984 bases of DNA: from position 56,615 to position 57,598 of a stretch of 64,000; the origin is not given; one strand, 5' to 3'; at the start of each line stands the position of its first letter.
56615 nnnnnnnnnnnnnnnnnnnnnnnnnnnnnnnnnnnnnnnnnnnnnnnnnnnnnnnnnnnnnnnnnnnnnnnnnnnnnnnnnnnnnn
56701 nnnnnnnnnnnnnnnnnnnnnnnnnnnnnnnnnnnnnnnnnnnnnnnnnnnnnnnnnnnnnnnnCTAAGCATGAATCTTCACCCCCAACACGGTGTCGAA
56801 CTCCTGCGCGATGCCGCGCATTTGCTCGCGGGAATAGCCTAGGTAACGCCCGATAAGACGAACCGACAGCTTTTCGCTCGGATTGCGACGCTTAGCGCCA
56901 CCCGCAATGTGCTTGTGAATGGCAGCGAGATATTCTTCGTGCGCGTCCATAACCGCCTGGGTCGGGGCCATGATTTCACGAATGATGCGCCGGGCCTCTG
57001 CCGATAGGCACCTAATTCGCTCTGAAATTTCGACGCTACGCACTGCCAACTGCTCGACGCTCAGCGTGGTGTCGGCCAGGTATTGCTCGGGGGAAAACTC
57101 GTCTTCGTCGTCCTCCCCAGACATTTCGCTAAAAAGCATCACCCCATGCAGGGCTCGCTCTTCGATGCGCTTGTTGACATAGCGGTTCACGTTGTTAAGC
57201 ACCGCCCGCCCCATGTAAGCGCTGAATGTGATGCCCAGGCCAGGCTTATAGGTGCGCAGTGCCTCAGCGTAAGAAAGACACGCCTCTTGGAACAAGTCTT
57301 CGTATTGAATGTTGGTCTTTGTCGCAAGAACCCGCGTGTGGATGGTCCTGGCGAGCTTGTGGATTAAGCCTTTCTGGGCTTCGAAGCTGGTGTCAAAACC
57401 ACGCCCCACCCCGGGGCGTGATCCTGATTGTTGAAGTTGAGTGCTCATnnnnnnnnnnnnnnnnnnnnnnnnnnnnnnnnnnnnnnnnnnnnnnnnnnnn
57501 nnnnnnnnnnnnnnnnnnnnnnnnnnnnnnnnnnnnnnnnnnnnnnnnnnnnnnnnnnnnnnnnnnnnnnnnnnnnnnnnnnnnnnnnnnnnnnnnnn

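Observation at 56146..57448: Phage-encoded sigma factor with a translationally coupled Cys-rich partner (possible sigma/anti-sigma pair)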

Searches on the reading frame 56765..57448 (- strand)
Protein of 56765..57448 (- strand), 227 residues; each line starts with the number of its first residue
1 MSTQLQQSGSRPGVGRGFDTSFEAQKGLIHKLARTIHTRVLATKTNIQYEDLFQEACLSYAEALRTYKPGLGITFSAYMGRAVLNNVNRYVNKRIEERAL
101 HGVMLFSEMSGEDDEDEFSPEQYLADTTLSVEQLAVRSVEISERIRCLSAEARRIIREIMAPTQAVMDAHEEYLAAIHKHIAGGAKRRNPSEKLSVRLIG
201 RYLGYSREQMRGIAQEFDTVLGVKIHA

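Call 3: search_protein_families(library=pfam, proteins=[window:56765-57448:-], max_evalue=1)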
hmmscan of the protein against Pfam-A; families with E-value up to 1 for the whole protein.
window:56765-57448:- (227 aa): 2 families
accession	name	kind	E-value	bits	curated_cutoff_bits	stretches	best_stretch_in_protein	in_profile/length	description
PF04542.20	Sigma70_r2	-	1.7e-07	31.3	24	1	26-93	6-67/71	Sigma-70 region 2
PF16999.10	V-ATPase_G_2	-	0.088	13.9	28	1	141-193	28-80/104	Vacuolar (H+)-ATPase G subunit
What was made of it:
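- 56765..57448 (-): Sigma-70-family factor, 227 aa. The JGI call is 214 aa, which by length implies a start near 57409. Pfam Sigma70_r2 31.3 bits > GA 24 (call 3).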

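Call 4: search_protein_families(library=phrogs, proteins=[window:56765-57448:-], max_evalue=0.1)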
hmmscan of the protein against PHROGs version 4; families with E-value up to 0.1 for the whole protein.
window:56765-57448:- (227 aa): 4 families
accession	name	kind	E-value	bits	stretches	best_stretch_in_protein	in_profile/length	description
phrog_351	-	transcription regulation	2.2e-09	37.5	1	16-94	503-578/928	RNA polymerase sigma factor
phrog_3741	-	unknown function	3.9e-08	34.2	1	18-177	5-160/221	-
phrog_1740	-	transcription regulation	0.0032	17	1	21-102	61-142/567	RNA polymerase sigma factor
phrog_15865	-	transcription regulation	0.022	15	1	23-120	23-126/386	RNA polymerase sigma factor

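Call 5: search_dna_similar(query=window:56765-57448:-, collection=phages, mode=protein, max_rows=40)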
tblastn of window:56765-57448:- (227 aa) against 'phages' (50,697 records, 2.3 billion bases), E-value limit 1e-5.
No match.

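Call 16: search_protein_families(library=ncbifam, proteins=[window:56765-57448:-], max_evalue=1)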
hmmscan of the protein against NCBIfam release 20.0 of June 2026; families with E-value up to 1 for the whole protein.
window:56765-57448:- (227 aa): 12 families
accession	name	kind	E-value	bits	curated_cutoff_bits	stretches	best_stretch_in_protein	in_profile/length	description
TIGR02937.1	sigma70-ECF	superfamily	1.1e-09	38.2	42.9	1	19-213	4-153/165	sigma-70 family RNA polymerase sigma factor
TIGR02980.1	SigBFG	subfamily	0.0014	18.3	234.35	1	31-91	14-72/227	SigB/SigF/SigG family RNA polymerase sigma factor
TIGR02479.1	FliA_WhiG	subfamily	0.0032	17.2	189.6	1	29-79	9-56/224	FliA/WhiG family RNA polymerase sigma factor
NF007230.0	PRK09648.1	subfamily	0.011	15.5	209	1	36-90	43-97/195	RNA polymerase sigma factor ShbA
TIGR02885.1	spore_sigF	equivalog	0.03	14.1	321.45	1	32-92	23-81/231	RNA polymerase sporulation sigma factor SigF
NF006071.0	PRK08215.1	equivalog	0.041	13.5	372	1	47-92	62-107/258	RNA polymerase sporulation sigma factor SigG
TIGR02392.1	rpoH_proteo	equivalog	0.043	13.5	323.1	0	47-91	60-104/270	RNA polymerase sigma factor RpoH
NF004052.0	PRK05572.1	subfamily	0.053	13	311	1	32-91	44-101/252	SigF/SigG family RNA polymerase sporulation sigma factor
TIGR02989.1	Sig-70_gvs1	subfamily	0.058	13.3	124.55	1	48-117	27-94/158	RNA polymerase sigma-70 factor, Rhodopirellula/Verrucomicrobium family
NF005644.0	PRK07408.1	subfamily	0.066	12.8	261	1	25-81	36-87/258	RNA polymerase sigma factor SigF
TIGR02941.1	Sigma_B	equivalog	0.067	12.6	315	1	23-93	29-100/255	RNA polymerase sigma factor SigB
NF041236.1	CAS_III-E_sigma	exception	0.17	11.8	100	1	28-126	30-124/206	type III-E CRISPR-associated RpoE-like sigma factor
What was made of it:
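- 56786..57058 (-): Divergent C-terminal helical domain (residues 131-221). It has a sigma-4.1-like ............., a roughly 30-aa insertion, then an HTH-like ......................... TIGR02937 aligns residues 19-213 but scores below its cut-off (call 16).
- On Sigma-70 family (two-domain, group 4 / ECF-like): 38.2 bits against a cut-off of 42.9 (call 16).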

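Call 17: search_solved_structures(query=window:56765-57448:-, max_evalue=1, show_alignments=2)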
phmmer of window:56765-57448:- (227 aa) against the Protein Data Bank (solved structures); distinct sequences matched with E-value up to 1: 3.
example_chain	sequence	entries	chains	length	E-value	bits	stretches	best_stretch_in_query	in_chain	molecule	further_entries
9wsf_A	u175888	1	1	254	0.16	15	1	43-84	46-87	RNA polymerase sigma factor FliA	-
9wsm_F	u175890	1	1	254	0.16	15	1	43-84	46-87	RNA polymerase sigma factor FliA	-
8b3z_A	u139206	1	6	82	0.23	14.5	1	40-93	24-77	RNA polymerase sigma factor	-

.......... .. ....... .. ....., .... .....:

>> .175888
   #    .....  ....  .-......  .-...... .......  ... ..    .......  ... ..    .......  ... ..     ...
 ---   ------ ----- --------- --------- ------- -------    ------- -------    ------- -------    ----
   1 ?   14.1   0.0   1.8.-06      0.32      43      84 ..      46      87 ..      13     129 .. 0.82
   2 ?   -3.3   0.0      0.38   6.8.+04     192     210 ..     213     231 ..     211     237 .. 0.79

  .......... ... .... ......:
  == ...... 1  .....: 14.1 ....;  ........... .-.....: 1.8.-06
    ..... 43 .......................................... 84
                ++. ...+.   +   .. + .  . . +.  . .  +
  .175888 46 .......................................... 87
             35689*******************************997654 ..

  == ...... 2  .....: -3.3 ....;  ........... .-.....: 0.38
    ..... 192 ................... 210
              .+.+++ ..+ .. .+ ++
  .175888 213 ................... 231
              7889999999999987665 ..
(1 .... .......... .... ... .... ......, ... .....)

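Call 36: find_homologous_proteins(query=A2, max_evalue=0.001)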
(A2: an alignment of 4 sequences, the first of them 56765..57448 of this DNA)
Query A2 (4 sequences) (227 aa, profile of the alignment): 40 proteins with E <= 0.001 among 8000 candidates.
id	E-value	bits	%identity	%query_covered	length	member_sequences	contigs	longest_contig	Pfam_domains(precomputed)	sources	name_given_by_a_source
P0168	6.1e-89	315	-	-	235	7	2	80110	PF04542.21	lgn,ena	-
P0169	9.4e-84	298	24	31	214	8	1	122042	PF04542.21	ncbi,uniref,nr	ncbi:hypothetical protein GFL39_26000 [Rhizobium leguminosarum bv. viciae]|uniref:sigma factor n=1 T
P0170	2.7e-83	297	100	94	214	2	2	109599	PF04542.21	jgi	-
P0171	9.4e-81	289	24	31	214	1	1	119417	PF04542.21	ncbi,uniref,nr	ncbi:sigma factor (plasmid) [Rhizobium beringeri]|uniref:sigma factor n=1 Tax=Rhizobium beringeri Ta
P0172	3.0e-80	287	23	29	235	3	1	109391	PF04542.21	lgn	-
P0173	5.0e-80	286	23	29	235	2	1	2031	PF04542.21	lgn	-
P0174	1.0e-74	269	24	31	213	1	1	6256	PF04542.21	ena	-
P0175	6.1e-72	260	-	-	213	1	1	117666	PF04542.21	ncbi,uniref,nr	ncbi:hypothetical protein B9J07_28200 [Sinorhizobium sp. LM21]|uniref:sigma factor n=1 Tax=Sinorhizo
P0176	1.9e-70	255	24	31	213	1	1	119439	PF04542.21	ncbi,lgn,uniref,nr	ncbi:hypothetical protein IB265_33450 [Ensifer sp. ENS10]|uniref:sigma factor n=1 Tax=Ensifer sp. EN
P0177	3.1e-69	251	27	34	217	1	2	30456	PF04542.21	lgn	-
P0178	6.8e-69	250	27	31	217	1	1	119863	PF04542.21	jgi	jgi:DNA-directed RNA polymerase specialized sigma subunit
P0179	3.5e-68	247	31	16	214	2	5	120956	PF04542.21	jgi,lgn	jgi:hypothetical protein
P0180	1.8e-67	245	24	31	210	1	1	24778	PF04542.21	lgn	-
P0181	2.4e-67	245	23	84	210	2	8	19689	PF04542.21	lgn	-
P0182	4.4e-67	244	27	34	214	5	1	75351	PF04542.21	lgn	-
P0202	2.5e-49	186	60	100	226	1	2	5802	PF04542.21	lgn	-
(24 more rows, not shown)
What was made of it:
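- Checked: A 60%-identical homologue (P0202, 226 aa) aligns over 100% of the 227-aa form (call 36), which favours the ATG.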

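Call 39: search_solved_structures(query=A4, max_evalue=1, show_alignments=2)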
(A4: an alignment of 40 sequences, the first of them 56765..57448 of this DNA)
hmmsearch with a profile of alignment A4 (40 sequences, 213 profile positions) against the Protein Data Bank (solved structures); distinct sequences matched with E-value up to 1: 78 (the best 60 are shown).
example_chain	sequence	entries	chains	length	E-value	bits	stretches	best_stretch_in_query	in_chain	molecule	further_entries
8h3v_G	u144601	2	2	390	1.7e-08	37.4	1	18-144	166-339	RNA polymerase sigma factor SigA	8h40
8gzg_F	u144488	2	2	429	6.4e-08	35.6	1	18-144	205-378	RNA polymerase sigma factor SigA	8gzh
9dvs_G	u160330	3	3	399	7.2e-08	35.4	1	18-144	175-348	RNA polymerase sigma factor SigA1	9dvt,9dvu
6omf_F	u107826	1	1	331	2.1e-06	30.6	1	17-129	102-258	RNA polymerase sigma factor RpoS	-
6kj6_F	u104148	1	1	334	3.1e-06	30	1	17-129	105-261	RNA polymerase sigma factor RpoS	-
5ipl_F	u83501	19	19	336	3.2e-06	30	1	17-129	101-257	RNA polymerase sigma factor RpoS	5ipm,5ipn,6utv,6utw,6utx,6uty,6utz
7l7b_F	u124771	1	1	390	6.6e-06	29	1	35-150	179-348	RNA polymerase sigma factor SigA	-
1l9u_H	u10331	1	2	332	7.4e-06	28.8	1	36-144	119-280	SIGMA FACTOR SIGA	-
4xln_F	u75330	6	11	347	8.7e-06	28.6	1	36-144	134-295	RNA polymerase sigma factor SigA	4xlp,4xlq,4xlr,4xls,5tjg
1l9z_H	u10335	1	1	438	1.1e-05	28.3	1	37-144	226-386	SIGMA FACTOR SIGA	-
5tw1_F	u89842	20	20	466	1.2e-05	28.1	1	18-152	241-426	RNA polymerase sigma factor SigA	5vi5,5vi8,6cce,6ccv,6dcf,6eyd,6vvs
5uh5_F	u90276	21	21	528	1.7e-05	27.7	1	18-144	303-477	RNA polymerase sigma factor SigA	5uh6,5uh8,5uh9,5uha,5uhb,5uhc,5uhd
7kif_F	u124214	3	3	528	1.7e-05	27.7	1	18-144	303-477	RNA polymerase sigma factor SigA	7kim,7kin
6uu8_FFF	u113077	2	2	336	1.7e-05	27.7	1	17-129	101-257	RNA polymerase sigma factor RpoS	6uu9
6bzo_F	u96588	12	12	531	1.7e-05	27.7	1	18-144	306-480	RNA polymerase sigma factor SigA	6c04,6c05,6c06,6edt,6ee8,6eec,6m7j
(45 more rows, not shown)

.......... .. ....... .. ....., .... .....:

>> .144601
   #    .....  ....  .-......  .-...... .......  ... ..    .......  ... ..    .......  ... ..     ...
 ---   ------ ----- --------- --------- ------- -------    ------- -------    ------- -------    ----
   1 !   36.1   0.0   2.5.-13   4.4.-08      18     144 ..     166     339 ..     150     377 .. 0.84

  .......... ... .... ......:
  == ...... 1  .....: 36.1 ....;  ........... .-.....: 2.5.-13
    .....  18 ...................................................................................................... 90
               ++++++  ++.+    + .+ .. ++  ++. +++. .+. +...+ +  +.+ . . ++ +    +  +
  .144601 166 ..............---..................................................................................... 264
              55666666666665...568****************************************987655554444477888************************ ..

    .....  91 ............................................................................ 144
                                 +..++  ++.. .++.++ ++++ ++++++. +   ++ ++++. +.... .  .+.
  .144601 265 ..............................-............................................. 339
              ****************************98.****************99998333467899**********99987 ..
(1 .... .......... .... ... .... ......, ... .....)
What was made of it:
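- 56765..57448 (-): The family profile hits SigA/RpoS/RpoD in PDB at 1.7e-8 (call 39).
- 56786..57058 (-): The PDB alignment reaches the LSPRxR motif (call 39).
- On Sigma-70 family (two-domain, group 4 / ECF-like): PDB profile hit to SigA at 1.7e-8 (call 39). Region 3 of SigA appears as an insertion in the PDB alignment (call 39).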

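Call 49: predict_structure(alignment_id=A4)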
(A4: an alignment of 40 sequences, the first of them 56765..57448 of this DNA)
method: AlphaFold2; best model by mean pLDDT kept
length: 227 residues; sequences in the alignment: 40
mean_pLDDT: 81.8   pTM: 0.44
mean pLDDT of the five models: 81.8, 78.9, 78.4, 76.7, 76.2
residues with pLDDT >= 90: 101; 70-90: 79; 50-70: 39; < 50: 8
segments of 3 or more residues with pLDDT < 50: 8-11
pLDDT, mean of each block of 10 residues (from residue 1): 51 61 92 91 86 96 92 91 91 85 70 57 61 76 90 93 95 90 73 86 95 90 63
secondary structure, 60 per line:
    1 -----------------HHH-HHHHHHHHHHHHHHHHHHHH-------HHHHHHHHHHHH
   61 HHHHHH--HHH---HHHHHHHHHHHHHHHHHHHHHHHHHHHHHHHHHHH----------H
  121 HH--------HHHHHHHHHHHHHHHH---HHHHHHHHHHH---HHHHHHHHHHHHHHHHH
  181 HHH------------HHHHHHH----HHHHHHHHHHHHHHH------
elements in order: H22-41 H49-66 H75-109 H131-146 H150-160 H164-183 H196-202 H207-221
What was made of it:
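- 56765..57448 (-): AF2 pLDDT 81.8 (call 49).
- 56786..57058 (-): AF2 helices 131-146, 150-160, 164-183, 196-202 and 207-221 (call 49).
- On Sigma-70 family (two-domain, group 4 / ECF-like): 227 aa. The AF2 helix list shows no separate domain between region 2 and the C-terminal domain, only an acidic linker (call 49).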

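Call 53: fold_search(model_id=the predicted structure, library=pdb)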
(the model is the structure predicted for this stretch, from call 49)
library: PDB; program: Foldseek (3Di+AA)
matches with E <= 10: 232; with E <= 0.001: 0
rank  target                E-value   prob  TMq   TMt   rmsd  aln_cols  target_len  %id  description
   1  5e17_F                2.6e-03  0.99  0.26  0.18  23.4       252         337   15  T. thermophilus transcription initiation complex having a RRR discriminator sequence and a nontemplate-strand length c (released 2016-03-09)
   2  8i24_F                2.9e-03  1.00  0.28  0.27  21.1       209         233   17  Clostridium thermocellum RNA polymerase transcription open complex with SigI6 and its promoter (released 2023-10-11)
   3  9e87_F                3.0e-03  0.99  0.27  0.20  23.1       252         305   18  De Novo Mycobacterium tuberculosis transcription initiation pre-RPO promoter complex with open Beta' clamp (RNA Polyme (released 2025-10-01)
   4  9a7s_A                3.2e-03  0.99  0.26  0.24  22.9       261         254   14  Integrative model of RPSD-RPOB by crosslinking MS and deep learning (released 2024-09-18)
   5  9e7y_F                3.4e-03  0.99  0.27  0.20  23.4       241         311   17  De Novo Mycobacterium tuberculosis transcription initiation promoter complex with 7-mer RNA and disordered Beta' Lid e (released 2025-10-01)
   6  5tjg_F                3.9e-03  0.99  0.27  0.19  20.9       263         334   15  Thermus aquaticus delta1.1-sigmaA holoenzyme/downstream-fork promoter complex with an open clamp (released 2017-06-21)
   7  9a4r_A                3.9e-03  0.99  0.26  0.27  20.8       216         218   12  Integrative model of RPSH-RPOB by crosslinking MS and deep learning (released 2024-09-18)
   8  7rdq_F                5.1e-03  0.99  0.27  0.18  22.3       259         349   15  Cryo-EM structure of Thermus thermophilus reiterative transcription complex with 11nt oligo-G RNA (released 2022-02-02)
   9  4g7h_F                5.4e-03  0.99  0.27  0.18  23.1       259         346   15  Crystal structure of Thermus thermophilus transcription initiation complex (released 2012-10-31)
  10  9ujk_F                5.9e-03  0.99  0.27  0.19  23.1       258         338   15  CryoEM structure of the T.thermophilus transcription initiation complex in the presence of ATP (released 2025-10-22)
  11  7p5x_AF               6.3e-03  0.97  0.25  0.18  23.7       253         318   17  Mycobacterial RNAP with transcriptional activator PafBC (released 2021-12-22)
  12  4xlp_F                6.6e-03  0.99  0.27  0.18  23.2       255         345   14  Crystal structure of T.aquaticus transcription initiation complex containing upstream fork promoter (released 2015-09-23)
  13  9ukt_F                6.9e-03  0.99  0.27  0.19  22.8       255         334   14  CryoEM structure of the T.thermophilus transcription initiation complex bound to Gp4A-C-U and CTP, -1 dC in the templa (released 2025-10-22)
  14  9e85_F                8.1e-03  0.99  0.27  0.20  23.1       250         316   17  De Novo Mycobacterium tuberculosis transcription initiation promoter complex with 6-mer RNA and closed Beta' clamp (RN (released 2025-10-01)
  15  8hkc_E                8.1e-03  0.96  0.25  0.22  24.4       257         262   14  Cryo-EM structure of E. coli RNAP sigma32 complex (released 2023-05-31)
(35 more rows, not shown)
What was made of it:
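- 56765..57448 (-): All 50 listed Foldseek PDB hits are sigma factors, prob 0.84-1.00 (call 53).
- On Sigma-70 family (two-domain, group 4 / ECF-like): In favour: AF2 predicts a helical domain with a terminal HTH (call 49), Foldseek alignments to sigma factors span 209-267 columns (call 53), and TIGR02937 aligns to residue 213 (call 16).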

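Call 73: search_protein_families(library=pfam, alignment_id=A4, max_evalue=1)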
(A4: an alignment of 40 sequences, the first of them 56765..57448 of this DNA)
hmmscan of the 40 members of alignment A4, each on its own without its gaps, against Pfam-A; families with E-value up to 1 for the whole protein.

A. member 1, window:56765-57448:- (227 aa): 2 families
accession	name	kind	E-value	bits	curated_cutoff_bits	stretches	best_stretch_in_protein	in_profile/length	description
PF04542.20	Sigma70_r2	-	1.7e-07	31.3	24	1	26-93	6-67/71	Sigma-70 region 2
PF16999.10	V-ATPase_G_2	-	0.088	13.9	28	1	141-193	28-80/104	Vacuolar (H+)-ATPase G subunit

B. families by the number of members that match (of 40 scanned): 25 families
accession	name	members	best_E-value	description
PF04542.20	Sigma70_r2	40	1.7e-10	Sigma-70 region 2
PF04559.17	Herpes_UL17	4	0.054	Herpesvirus UL17 protein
PF08656.15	DASH_Dad3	2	0.039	DASH complex subunit Dad3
PF01440.21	Gemini_AL2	2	0.049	Geminivirus AL2 protein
PF02192.22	PI3K_p85B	2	0.1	PI3-kinase family, p85-binding domain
PF06791.18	TMP_2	1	0.01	Prophage tail length tape measure protein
PF09349.15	OHCU_decarbox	1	0.015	OHCU decarboxylase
PF18871.6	HEPN_Toprim_N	1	0.037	HEPN/Toprim N-terminal domain 1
PF04539.22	Sigma70_r3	1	0.046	Sigma-70 region 3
PF19817.4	DUF6300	1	0.053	Family of unknown function (DUF6300)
PF22565.1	mSLOG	1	0.057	Minimal SLOG domain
PF18488.6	WYL_3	1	0.066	WYL domain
PF07716.20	bZIP_2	1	0.082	Basic region leucine zipper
PF16999.10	V-ATPase_G_2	1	0.088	Vacuolar (H+)-ATPase G subunit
PF13358.12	DDE_3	1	0.089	DDE superfamily endonuclease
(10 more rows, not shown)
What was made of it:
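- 56765..57448 (-): All 40 family members hit r2 (call 73).
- On Sigma-70 family (two-domain, group 4 / ECF-like): 40/40 family members match (call 73). 0/40 Pfam r4 hits (call 73).
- Sigma identity: calls 3, 16, 39, 53, 73.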

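Call 84: find_related_loci(query=A4, collection=viral_contigs, flank=5000)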
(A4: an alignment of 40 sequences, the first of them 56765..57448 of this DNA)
Query A4 (227 aa) in viral_contigs; peptide patterns used: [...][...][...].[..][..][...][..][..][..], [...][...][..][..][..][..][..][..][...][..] (x = any residue, [..] = any of these).
73 stretches matched a pattern; 10 encode a relative of the query (tblastn E <= 1e-3); 10 distinct loci.
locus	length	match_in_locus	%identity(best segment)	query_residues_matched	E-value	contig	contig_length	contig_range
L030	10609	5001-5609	24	19-223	2e-12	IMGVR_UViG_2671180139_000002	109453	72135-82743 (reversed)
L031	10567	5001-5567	24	28-216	4e-11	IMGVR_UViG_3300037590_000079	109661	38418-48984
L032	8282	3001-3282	29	28-119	4e-9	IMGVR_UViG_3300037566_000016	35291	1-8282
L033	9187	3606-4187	25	23-216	6e-9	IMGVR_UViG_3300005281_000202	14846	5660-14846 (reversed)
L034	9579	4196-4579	29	28-152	5e-8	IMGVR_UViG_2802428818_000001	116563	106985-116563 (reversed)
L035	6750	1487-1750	29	27-117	7e-8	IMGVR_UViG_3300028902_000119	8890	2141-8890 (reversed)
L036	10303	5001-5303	33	11-99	1e-7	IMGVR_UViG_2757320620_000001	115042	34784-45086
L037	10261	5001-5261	32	26-114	6e-6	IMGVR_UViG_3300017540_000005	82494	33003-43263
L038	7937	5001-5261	32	26-114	6e-6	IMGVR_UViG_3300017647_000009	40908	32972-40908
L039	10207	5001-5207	29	29-96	1e-5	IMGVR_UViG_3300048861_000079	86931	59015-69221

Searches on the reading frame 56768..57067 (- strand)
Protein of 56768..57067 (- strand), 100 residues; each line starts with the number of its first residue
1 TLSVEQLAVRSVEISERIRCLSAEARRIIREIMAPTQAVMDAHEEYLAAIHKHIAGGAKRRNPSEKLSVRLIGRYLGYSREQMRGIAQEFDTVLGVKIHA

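Call 93: search_solved_structures(query=A5, max_evalue=10, show_alignments=2)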
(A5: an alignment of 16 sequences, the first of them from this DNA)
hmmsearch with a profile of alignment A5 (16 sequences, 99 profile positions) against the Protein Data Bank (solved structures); distinct sequences matched with E-value up to 10: 5.
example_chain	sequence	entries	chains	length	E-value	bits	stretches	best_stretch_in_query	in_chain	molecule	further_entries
8fxf_A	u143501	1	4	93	0.39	14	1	10-59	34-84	E3 ubiquitin-protein ligase TRIM56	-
8oyl_A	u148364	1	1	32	0.47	13.7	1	21-48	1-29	SCL-interrupting locus protein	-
3mru_A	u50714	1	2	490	0.96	12.8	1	26-94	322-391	Aminoacyl-histidine dipeptidase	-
9pyj_A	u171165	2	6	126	0.97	12.7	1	26-53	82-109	ZETA_2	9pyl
4uet_A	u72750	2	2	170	1.2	12.4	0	23-43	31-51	NEMATODE FATTY ACID RETINOID BINDING PROTEIN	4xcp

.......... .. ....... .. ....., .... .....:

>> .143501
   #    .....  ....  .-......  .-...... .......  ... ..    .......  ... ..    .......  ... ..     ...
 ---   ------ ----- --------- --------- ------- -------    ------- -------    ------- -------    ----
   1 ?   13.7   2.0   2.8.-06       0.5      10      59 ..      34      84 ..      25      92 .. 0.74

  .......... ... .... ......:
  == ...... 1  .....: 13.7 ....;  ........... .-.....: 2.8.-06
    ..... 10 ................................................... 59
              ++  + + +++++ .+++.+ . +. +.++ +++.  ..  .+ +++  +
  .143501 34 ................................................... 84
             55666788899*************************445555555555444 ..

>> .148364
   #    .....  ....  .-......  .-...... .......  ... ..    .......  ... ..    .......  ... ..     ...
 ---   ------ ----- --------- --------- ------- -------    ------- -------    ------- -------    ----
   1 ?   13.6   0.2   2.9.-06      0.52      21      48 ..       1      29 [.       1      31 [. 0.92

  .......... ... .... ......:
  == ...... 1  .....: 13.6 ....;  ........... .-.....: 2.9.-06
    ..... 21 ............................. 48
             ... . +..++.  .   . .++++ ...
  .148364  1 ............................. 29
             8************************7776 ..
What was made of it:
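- The sigma's C-terminal domain is atypical (calls 73, 93).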
